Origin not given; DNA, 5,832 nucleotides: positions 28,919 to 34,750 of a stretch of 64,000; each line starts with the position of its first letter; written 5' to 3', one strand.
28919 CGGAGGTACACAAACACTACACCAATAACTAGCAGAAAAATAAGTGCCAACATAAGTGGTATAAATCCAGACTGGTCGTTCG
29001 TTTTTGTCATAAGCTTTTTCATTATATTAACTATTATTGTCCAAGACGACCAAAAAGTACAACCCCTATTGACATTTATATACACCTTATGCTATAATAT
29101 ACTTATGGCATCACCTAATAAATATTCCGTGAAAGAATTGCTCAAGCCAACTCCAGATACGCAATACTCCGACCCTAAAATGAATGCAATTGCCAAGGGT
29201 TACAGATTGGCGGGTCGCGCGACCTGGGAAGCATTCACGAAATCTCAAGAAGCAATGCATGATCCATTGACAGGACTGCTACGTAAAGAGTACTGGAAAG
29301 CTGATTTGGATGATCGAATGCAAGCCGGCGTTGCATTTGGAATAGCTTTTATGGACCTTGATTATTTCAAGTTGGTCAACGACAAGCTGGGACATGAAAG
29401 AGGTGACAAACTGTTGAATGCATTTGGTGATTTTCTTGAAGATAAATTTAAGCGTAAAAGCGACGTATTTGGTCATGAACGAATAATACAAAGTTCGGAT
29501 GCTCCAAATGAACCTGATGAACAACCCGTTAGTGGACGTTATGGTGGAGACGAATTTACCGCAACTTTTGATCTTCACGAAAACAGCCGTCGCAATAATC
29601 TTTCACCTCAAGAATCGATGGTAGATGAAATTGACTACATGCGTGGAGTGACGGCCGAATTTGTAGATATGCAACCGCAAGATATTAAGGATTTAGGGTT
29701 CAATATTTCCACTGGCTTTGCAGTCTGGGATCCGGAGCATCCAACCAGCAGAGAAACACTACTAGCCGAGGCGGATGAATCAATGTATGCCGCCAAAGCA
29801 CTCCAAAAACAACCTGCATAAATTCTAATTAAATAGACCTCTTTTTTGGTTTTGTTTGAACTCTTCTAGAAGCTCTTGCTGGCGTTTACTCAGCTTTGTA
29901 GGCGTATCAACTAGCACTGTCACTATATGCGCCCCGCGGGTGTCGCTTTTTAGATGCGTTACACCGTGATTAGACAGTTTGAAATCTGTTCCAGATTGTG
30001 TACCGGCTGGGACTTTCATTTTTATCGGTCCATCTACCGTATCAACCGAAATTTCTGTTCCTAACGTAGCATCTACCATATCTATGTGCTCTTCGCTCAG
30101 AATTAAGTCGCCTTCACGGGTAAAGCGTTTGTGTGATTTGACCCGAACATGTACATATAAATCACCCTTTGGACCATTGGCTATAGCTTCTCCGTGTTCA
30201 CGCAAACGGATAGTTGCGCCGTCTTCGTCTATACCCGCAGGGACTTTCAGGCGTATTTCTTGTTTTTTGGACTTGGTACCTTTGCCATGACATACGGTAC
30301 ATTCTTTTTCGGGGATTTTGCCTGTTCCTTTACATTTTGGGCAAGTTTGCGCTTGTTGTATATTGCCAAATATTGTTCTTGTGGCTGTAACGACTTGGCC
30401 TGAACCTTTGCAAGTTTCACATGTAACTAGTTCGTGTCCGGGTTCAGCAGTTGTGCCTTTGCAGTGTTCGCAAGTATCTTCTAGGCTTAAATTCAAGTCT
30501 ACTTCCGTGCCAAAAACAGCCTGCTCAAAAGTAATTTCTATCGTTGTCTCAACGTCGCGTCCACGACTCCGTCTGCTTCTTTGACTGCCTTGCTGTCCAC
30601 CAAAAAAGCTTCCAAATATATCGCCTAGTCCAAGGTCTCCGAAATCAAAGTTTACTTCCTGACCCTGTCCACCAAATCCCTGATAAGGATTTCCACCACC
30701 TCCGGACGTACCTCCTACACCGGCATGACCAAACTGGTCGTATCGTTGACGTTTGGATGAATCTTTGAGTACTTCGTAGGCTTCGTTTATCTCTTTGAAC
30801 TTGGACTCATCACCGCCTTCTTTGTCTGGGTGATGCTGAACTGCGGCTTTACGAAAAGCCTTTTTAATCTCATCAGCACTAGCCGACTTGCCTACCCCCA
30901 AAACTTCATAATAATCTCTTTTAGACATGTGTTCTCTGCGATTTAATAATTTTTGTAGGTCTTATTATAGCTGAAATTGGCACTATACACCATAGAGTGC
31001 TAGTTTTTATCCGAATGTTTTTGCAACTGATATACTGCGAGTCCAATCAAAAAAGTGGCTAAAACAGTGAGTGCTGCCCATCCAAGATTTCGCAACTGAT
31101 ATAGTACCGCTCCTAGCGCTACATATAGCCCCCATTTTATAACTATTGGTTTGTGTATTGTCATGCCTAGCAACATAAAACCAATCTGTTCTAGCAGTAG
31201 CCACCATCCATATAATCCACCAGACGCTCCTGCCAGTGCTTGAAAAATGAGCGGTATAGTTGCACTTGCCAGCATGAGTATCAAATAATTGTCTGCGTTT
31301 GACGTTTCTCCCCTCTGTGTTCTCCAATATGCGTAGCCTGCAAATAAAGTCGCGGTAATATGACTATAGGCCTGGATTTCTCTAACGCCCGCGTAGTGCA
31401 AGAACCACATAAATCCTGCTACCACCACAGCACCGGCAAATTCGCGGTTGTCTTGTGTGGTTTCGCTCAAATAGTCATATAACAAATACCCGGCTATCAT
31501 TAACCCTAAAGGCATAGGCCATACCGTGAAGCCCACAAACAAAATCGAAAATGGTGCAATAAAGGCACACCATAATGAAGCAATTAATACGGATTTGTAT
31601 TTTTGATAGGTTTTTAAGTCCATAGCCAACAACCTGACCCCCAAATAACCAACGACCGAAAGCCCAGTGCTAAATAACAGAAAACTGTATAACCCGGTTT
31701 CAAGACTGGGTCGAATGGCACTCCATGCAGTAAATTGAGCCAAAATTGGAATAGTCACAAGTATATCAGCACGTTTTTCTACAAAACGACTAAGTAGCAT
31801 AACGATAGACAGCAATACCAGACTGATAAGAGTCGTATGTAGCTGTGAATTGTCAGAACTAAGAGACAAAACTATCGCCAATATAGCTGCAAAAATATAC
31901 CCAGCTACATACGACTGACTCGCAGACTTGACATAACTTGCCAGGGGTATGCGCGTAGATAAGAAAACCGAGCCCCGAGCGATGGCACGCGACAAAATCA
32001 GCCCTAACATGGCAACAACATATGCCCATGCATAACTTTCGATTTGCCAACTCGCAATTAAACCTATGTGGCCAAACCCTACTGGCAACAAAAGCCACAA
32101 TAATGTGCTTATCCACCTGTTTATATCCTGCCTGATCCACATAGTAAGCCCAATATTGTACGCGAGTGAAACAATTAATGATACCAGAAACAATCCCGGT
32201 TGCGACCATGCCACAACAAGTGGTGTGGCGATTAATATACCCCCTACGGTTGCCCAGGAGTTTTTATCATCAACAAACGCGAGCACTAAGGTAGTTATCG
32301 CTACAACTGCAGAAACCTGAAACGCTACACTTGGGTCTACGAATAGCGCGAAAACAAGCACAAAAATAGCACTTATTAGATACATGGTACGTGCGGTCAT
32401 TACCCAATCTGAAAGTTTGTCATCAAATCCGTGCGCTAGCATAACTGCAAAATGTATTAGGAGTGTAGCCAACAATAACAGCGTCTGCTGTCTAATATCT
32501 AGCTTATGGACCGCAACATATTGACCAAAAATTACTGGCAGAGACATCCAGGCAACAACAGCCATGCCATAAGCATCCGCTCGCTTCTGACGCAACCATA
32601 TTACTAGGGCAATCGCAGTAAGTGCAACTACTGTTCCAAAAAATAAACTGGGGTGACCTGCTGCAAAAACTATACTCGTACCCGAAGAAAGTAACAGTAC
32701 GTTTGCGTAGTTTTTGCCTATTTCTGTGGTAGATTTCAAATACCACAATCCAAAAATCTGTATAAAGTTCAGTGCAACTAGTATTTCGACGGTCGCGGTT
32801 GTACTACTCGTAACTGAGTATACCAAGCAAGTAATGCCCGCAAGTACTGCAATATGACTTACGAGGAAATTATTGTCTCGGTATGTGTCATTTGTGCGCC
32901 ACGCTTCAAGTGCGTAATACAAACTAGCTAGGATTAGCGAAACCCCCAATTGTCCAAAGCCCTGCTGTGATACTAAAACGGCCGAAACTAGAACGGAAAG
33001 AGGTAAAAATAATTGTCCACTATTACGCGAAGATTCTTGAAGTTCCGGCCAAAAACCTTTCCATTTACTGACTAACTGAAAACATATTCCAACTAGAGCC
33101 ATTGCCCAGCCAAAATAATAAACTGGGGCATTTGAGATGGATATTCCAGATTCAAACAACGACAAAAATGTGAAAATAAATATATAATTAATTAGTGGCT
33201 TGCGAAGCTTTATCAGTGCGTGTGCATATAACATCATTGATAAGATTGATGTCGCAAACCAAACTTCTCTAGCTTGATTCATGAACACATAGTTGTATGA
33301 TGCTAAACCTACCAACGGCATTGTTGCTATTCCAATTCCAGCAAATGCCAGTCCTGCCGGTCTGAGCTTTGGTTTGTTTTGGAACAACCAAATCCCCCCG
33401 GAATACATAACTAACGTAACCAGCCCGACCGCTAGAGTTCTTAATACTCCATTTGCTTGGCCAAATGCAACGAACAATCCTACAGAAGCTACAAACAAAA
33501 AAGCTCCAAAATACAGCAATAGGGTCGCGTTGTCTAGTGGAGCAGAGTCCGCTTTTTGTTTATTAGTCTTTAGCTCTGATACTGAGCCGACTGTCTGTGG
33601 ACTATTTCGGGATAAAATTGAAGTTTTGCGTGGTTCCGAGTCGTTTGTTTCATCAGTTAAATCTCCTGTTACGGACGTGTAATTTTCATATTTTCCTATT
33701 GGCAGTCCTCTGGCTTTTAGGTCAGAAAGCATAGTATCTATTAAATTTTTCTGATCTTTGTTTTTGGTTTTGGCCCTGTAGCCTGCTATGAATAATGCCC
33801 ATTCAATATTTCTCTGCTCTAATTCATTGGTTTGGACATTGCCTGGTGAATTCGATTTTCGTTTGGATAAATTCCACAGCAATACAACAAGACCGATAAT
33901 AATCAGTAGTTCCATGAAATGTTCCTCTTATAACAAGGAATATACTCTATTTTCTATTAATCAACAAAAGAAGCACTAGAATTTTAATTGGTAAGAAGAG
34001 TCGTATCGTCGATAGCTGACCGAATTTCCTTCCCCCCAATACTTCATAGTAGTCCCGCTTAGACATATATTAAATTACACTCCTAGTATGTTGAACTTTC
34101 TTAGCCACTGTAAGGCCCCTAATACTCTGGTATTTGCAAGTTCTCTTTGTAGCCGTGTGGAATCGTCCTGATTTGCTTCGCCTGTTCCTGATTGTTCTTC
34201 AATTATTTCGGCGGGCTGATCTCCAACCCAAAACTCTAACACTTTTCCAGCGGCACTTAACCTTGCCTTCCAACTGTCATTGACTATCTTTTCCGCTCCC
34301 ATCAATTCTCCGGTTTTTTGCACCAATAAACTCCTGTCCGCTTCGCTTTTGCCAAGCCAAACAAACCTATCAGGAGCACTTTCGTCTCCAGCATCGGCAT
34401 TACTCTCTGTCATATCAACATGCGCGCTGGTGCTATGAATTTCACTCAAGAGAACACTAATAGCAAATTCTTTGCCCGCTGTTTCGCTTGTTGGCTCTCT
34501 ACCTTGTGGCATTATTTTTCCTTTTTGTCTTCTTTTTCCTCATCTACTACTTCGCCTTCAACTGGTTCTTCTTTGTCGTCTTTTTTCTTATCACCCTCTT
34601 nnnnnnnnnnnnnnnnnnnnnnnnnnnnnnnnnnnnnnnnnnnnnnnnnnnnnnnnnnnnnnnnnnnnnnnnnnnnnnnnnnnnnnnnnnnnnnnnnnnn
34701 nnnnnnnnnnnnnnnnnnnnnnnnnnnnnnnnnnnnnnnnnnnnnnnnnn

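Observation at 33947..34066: Decayed dnaJ 5' stub directly after dnaK: footprint of an insertion or replacement that split the dnaK-dnaJ operon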

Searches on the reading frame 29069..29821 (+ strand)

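Call 6: search_protein_families(library=pfam, proteins=[window:29069-29821:+], max_evalue=0.01)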
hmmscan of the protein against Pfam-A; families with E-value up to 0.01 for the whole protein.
window:29069-29821:+ (250 aa): 1 family
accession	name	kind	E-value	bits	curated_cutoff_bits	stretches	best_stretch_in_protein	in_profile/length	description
PF00990.26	GGDEF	-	1.5e-21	77.3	23.8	2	62-134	1-76/161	Diguanylate cyclase, GGDEF domain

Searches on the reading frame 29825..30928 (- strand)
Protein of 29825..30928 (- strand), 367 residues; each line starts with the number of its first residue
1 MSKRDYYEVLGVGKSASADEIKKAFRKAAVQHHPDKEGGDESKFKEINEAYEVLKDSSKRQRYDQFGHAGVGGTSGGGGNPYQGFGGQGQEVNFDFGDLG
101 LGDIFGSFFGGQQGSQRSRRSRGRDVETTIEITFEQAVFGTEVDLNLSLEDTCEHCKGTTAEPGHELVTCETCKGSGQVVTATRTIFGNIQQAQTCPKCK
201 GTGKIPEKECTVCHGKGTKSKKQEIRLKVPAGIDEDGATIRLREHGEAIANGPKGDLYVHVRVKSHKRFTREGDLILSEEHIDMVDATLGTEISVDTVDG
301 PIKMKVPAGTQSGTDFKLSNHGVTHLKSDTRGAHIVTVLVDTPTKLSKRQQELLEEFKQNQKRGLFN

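Call 6: search_protein_families(library=pfam, proteins=[window:29825-30928:-], max_evalue=0.01)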
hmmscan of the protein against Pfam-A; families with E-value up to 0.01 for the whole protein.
window:29825-30928:- (367 aa): 5 families
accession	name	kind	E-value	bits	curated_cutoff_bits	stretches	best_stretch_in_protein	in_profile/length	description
PF01556.23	DnaJ_C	-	1.8e-39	135.7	26.6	1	126-343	1-152/152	DnaJ C terminal domain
PF00226.36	DnaJ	-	1.3e-24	86.5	27.8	1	5-64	1-63/63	DnaJ domain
PF00684.25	DnaJ_CXXCXGXG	-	1.6e-16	60.7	32.7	1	153-217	1-65/65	DnaJ central domain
PF15777.11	Anti-TRAP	-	0.00021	21.7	32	0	149-183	9-46/59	Tryptophan RNA-binding attenuator protein inhibitory protein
PF17302.8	DUF5351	-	0.0036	18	27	0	194-204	18-28/29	Family of unknown function (DUF5351)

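Call 19: find_encoding_contigs(protein=window:29825-30928:-, flank=6000)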
Protein window:29825-30928:- (367 aa): no gene with exactly this product is on record in the collection.

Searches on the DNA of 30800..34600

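Call 63: search_rna_families(source=window, start=30800, end=34600, threshold=evalue, max_evalue=1)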
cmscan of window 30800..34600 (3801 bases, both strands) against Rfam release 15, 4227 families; matches with E-value up to 1: 1.
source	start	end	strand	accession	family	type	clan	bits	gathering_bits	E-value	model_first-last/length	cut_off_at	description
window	32346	32392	+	RF01833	astro_FSE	Cis-reg; frameshift_element;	-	27.1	70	0.00068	1-55/55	no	ribosomal frameshift site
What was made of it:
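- Tried and rejected: The Rfam scan of 30800-34600 gave only a sub-threshold chance match inside the 971-aa gene (call 63).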

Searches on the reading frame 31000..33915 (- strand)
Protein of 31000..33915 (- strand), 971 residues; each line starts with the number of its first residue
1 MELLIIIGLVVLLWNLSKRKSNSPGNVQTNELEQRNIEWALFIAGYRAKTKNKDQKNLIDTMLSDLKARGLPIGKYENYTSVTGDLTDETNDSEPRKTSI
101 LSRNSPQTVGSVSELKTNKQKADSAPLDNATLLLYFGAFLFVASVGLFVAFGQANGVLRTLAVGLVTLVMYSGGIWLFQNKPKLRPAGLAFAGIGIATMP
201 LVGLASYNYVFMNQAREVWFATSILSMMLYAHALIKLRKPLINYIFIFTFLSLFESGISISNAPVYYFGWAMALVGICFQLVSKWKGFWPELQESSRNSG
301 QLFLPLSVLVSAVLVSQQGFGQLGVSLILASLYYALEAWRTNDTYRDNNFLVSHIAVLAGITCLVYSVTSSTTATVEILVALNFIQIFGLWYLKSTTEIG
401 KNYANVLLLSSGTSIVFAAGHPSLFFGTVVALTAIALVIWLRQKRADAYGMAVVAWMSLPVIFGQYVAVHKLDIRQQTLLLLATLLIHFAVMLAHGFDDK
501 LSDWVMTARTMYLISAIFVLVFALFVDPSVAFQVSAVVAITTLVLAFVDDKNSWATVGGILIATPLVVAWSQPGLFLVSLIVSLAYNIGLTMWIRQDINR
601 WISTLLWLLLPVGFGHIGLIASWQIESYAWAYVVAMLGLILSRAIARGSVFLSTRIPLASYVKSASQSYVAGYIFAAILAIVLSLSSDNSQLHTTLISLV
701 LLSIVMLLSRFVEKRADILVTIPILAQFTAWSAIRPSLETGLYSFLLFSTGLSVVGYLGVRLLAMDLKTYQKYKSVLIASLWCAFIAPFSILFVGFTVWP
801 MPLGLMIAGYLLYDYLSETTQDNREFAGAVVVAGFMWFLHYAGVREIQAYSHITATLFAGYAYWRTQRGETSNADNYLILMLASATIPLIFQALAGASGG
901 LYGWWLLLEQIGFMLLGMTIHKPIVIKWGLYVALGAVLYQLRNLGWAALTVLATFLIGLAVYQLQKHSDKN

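Call 6: search_protein_families(library=pfam, proteins=[window:31000-33915:-], max_evalue=0.01)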
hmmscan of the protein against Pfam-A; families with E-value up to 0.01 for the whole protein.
window:31000-33915:- (971 aa): 0 families

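Call 17: find_related_loci(query=window:31000-33915:-, collection=metagenome_contigs, flank=10000)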
Query window:31000-33915:- (971 aa) in metagenome_contigs; peptide patterns used: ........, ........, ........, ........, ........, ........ (x = any residue, [..] = any of these).
132 stretches matched a pattern, but none encodes a relative of the query by tblastn (E <= 1e-3).

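Call 27: find_homologous_proteins(query=window:31000-33915:-, max_evalue=1e-10)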
Query window:31000-33915:- (971 aa): 151 proteins with E <= 1e-10 among 8000 candidates; the best 120 are listed.
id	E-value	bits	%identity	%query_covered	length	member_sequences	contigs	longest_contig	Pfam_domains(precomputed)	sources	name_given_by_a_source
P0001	0.0e+0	2110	100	100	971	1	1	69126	-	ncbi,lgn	-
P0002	0.0e+0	1721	81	100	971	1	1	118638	-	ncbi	-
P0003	0.0e+0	1573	73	99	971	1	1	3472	-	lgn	-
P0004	0.0e+0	1033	52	98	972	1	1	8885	-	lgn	-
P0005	0.0e+0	1032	52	98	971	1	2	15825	-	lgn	-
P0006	0.0e+0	1024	52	98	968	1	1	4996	-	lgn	-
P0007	3.2e-295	1000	52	98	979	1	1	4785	-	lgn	-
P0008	3.8e-286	970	50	98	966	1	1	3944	-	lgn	-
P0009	1.7e-269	915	47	98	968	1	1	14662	-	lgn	-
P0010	4.6e-268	910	47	100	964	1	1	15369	-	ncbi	-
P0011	8.4e-266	903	49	98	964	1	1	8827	-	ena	-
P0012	3.1e-265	901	47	98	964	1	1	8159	-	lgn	-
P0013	8.0e-264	896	47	99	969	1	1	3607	-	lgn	-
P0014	1.0e-263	896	47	98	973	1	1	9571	-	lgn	-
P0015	1.1e-262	893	46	100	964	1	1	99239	-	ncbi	-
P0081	2.2e-214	733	43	97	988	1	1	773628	-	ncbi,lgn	-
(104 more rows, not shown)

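Call 28: find_encoding_contigs(protein=P0002, flank=8000, max_places=3)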
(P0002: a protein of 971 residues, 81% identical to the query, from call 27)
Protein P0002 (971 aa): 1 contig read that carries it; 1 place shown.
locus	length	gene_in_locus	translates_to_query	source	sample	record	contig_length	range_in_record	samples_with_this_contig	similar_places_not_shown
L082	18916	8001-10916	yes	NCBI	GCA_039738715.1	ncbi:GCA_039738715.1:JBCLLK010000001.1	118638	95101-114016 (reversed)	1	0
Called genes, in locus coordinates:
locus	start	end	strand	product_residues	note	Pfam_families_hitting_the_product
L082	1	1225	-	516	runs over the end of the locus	PF18370:RGI_lyase (faint), PF16656:Pur_ac_phosph_N (faint), PF00041:fn3, PF00404:Dockerin_1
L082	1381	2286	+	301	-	PF17957:Big_7, PF00404:Dockerin_1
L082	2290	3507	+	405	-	-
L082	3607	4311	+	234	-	PF01628:HrcA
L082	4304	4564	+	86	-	-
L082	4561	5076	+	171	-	PF01025:GrpE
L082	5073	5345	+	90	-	-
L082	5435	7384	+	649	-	PF00012:HSP70, PF06723:MreB_Mbl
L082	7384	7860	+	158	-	-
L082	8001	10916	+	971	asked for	-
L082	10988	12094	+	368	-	PF00226:DnaJ, PF01556:DnaJ_C, PF27659:CHP02642 (faint), PF00684:DnaJ_CXXCXGXG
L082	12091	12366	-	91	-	-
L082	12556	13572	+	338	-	PF14397:ATPgrasp_ST (faint), PF08443:RimK (faint), PF02955:GSH-S_ATP (weak)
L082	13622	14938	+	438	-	PF07478:Dala_Dala_lig_C (weak), PF13535:ATP-grasp_4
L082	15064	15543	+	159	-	-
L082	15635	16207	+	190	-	PF00963:Cohesin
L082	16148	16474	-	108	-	-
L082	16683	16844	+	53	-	-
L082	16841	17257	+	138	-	PF01850:PIN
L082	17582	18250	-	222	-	-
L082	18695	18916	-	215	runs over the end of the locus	PF00588:SpoU_methylase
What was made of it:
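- The same structure occurs in a different genome, GCA_039738715.1 (call 28).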

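Call 29: find_encoding_contigs(protein=P0003, flank=8000, max_places=3)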
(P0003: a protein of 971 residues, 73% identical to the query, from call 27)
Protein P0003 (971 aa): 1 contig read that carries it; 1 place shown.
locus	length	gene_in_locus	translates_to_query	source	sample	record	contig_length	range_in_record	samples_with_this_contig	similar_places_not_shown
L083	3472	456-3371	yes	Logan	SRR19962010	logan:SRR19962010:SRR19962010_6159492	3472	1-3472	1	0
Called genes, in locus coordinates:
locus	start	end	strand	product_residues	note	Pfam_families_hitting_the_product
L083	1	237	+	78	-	?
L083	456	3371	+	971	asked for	-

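Call 38: find_encoding_contigs(protein=P0081, flank=6000, max_places=2)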
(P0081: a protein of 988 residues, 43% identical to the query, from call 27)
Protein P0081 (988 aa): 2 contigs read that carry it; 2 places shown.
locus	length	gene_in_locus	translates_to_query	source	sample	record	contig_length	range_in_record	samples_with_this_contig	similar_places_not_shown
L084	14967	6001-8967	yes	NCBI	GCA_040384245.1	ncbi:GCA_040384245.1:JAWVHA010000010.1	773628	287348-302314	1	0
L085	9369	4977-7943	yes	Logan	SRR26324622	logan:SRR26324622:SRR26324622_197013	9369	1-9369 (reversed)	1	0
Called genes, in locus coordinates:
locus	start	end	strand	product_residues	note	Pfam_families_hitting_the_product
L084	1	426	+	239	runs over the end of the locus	PF01628:HrcA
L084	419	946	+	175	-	PF01025:GrpE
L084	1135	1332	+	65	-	-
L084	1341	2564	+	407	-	-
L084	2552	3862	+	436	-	-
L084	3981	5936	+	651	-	PF00012:HSP70, PF06723:MreB_Mbl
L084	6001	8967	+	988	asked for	-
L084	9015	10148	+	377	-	PF00226:DnaJ, PF01556:DnaJ_C, PF00684:DnaJ_CXXCXGXG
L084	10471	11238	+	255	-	PF03575:Peptidase_S51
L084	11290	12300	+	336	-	PF14397:ATPgrasp_ST (weak), PF08443:RimK (faint), PF02955:GSH-S_ATP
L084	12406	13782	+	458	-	PF01071:GARS_A (weak), PF07478:Dala_Dala_lig_C (weak), PF13535:ATP-grasp_4, PF18603:LAL_C2 (faint)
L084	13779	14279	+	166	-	PF02643:DUF192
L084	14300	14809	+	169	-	-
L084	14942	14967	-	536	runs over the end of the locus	PF00239:Resolvase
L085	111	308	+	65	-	-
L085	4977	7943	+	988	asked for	-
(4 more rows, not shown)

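Call 39: find_encoding_contigs(protein=P0004, flank=6000, max_places=2)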
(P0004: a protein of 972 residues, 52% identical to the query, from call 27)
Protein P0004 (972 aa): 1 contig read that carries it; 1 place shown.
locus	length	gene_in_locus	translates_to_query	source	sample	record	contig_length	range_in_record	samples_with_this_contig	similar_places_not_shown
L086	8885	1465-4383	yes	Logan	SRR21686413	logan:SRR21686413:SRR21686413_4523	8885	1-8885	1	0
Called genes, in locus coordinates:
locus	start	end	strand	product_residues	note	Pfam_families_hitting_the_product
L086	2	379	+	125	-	?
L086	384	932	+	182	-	-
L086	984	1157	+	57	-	-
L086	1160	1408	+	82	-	-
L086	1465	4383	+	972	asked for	-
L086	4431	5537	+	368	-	PF00226:DnaJ, PF01556:DnaJ_C, PF00684:DnaJ_CXXCXGXG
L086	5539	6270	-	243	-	PF00990:GGDEF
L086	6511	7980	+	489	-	PF08014:MATCAP (faint)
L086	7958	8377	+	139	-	PF05618:RimB-like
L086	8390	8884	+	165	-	?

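Call 40: find_encoding_contigs(protein=P0005, flank=6000, max_places=2)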
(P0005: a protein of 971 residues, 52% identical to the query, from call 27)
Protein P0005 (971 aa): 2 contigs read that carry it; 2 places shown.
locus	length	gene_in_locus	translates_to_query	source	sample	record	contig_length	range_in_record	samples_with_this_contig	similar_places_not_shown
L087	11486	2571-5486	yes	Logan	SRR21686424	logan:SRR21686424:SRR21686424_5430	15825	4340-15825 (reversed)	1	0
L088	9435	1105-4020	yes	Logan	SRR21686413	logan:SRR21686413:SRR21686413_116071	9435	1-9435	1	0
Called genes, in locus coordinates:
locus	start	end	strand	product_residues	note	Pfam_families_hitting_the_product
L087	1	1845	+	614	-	?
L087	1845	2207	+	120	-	-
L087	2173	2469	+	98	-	-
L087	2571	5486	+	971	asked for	-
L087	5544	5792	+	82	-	-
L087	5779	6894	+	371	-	PF00226:DnaJ, PF01556:DnaJ_C, PF00684:DnaJ_CXXCXGXG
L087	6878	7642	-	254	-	PF00990:GGDEF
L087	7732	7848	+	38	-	-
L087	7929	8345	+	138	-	PF05618:RimB-like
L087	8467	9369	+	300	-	PF18030:Rimk_N, PF14397:ATPgrasp_ST (faint), PF02655:ATP-grasp_3, PF08443:RimK, PF02955:GSH-S_ATP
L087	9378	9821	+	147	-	PF02643:DUF192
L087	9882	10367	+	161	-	-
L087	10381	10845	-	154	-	-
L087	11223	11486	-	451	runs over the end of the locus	-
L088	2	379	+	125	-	?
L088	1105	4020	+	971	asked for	-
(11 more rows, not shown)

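Call 50: find_homologous_proteins(query=L082:7384-7860:+, max_evalue=0.001)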
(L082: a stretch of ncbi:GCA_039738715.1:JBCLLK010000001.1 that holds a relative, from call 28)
Query L082:7384-7860:+ (158 aa): 1 proteins with E <= 0.001 among 44 candidates.
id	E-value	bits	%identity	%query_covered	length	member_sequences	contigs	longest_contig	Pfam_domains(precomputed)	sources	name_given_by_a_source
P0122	1.3e-96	338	100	100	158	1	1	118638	-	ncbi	-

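Call 69: search_protein_families(library=ncbifam, proteins=[window:31000-33915:-, L082:7384-7860:+], max_evalue=0.01)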
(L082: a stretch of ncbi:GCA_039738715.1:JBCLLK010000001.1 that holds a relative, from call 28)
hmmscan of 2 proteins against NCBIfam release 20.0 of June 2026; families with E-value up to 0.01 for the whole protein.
window:31000-33915:- (971 aa): 0 families

L082:7384-7860:+ (158 aa): 0 families
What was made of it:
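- On Site-specific integrative element with duplicated attachment site: The interval holds only orf145, the stub and the 971-aa gene, none with a Pfam or NCBIfam hit (calls 6, 69).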

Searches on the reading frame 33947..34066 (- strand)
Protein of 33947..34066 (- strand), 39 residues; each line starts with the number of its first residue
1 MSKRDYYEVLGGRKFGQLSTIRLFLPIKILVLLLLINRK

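Call 16: find_encoding_contigs(protein=window:33947-34066:-, flank=8000)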
Protein window:33947-34066:- (39 aa): no gene with exactly this product is on record in the collection.
